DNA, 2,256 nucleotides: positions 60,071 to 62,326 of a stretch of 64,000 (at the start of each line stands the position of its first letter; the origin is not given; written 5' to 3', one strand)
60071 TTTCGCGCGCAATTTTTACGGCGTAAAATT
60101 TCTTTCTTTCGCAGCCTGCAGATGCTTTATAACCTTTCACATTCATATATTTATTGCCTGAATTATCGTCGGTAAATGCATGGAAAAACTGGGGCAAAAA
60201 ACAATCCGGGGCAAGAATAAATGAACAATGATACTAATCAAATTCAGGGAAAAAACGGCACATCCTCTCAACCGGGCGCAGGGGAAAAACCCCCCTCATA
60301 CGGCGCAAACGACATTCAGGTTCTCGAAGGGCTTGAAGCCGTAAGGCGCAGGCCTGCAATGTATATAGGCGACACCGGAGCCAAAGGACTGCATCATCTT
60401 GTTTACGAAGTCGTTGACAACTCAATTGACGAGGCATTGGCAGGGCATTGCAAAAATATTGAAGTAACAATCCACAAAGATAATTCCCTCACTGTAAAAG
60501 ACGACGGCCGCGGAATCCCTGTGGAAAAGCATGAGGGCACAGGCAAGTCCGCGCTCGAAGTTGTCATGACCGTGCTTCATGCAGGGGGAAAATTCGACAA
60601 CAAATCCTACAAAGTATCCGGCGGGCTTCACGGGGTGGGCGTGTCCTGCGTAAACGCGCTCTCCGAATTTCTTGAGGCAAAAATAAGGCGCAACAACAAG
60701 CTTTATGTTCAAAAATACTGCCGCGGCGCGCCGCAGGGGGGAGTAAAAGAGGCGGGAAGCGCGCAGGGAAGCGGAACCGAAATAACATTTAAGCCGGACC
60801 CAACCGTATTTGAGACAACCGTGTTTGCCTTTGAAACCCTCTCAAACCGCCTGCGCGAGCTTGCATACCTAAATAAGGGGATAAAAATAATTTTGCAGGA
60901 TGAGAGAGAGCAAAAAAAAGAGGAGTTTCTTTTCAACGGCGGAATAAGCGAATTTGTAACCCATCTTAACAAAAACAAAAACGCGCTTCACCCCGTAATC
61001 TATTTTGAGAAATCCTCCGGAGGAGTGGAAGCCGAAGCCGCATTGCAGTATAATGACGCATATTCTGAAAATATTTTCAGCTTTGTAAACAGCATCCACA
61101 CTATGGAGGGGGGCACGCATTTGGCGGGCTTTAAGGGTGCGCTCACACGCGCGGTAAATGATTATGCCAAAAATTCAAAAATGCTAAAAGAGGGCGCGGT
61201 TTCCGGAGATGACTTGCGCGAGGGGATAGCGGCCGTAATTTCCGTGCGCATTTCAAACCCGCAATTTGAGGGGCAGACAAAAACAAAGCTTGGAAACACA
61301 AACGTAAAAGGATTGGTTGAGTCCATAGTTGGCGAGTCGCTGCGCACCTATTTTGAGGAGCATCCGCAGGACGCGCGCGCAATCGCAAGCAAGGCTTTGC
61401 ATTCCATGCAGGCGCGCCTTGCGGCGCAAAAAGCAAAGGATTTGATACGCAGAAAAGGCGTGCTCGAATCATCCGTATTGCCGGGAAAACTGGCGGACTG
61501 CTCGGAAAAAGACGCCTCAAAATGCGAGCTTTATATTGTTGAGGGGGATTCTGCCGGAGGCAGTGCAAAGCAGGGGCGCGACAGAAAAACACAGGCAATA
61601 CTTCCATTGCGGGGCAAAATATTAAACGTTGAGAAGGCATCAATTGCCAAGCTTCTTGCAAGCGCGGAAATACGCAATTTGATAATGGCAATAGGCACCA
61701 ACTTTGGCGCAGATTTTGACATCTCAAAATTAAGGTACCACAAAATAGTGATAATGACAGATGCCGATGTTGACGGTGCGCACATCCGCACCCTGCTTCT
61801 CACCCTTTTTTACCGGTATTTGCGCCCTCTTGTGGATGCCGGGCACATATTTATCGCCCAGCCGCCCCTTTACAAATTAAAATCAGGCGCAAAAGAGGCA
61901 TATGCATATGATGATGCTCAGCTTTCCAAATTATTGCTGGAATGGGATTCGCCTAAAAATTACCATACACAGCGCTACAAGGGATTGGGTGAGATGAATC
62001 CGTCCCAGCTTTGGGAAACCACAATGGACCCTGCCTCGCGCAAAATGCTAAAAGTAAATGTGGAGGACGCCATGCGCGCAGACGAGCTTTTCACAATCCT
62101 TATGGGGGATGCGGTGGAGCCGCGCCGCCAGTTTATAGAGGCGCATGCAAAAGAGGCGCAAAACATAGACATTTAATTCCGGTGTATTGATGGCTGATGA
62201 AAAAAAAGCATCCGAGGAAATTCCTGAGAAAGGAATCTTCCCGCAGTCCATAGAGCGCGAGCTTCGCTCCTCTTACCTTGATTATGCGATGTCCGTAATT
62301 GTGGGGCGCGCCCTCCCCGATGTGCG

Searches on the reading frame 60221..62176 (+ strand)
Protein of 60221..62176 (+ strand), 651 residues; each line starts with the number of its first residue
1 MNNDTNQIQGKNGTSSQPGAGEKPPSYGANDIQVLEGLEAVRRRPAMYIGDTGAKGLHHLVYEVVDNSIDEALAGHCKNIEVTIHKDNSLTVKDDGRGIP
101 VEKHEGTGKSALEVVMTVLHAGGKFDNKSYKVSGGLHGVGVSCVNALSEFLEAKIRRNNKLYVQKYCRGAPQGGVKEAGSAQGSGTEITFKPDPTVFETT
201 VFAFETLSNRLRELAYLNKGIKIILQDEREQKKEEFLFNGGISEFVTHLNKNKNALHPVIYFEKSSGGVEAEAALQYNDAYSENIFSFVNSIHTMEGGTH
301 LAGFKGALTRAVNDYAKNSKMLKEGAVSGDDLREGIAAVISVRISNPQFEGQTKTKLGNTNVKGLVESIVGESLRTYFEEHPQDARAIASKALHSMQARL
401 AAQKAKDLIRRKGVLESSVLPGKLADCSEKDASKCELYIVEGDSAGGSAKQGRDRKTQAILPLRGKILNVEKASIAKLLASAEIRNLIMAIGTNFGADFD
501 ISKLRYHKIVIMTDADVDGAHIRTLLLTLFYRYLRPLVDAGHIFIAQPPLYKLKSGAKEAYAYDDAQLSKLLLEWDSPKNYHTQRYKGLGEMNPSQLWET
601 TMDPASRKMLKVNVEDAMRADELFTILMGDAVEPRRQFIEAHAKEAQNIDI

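Call 88: search_protein_families(library=pfam, proteins=[window:60221-62176:+], max_evalue=0.00001)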
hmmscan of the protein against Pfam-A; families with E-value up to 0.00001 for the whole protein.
window:60221-62176:+ (651 aa): 4 families
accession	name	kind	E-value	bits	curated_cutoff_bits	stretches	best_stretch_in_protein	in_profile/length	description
PF00204.31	DNA_gyraseB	-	2.6e-59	200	27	1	241-407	1-172/173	DNA gyrase B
PF00986.26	DNA_gyraseB_C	-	1.4e-30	105.7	29.8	1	579-640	2-63/63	DNA gyrase B subunit, carboxyl terminus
PF01751.28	Toprim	-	2.6e-20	72.8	23.1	1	436-547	1-95/96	Toprim domain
PF02518.31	HATPase_c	-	1.7e-19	70.7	26.4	1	55-193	4-108/111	Histidine kinase-, DNA gyrase B-, and HSP90-like ATPase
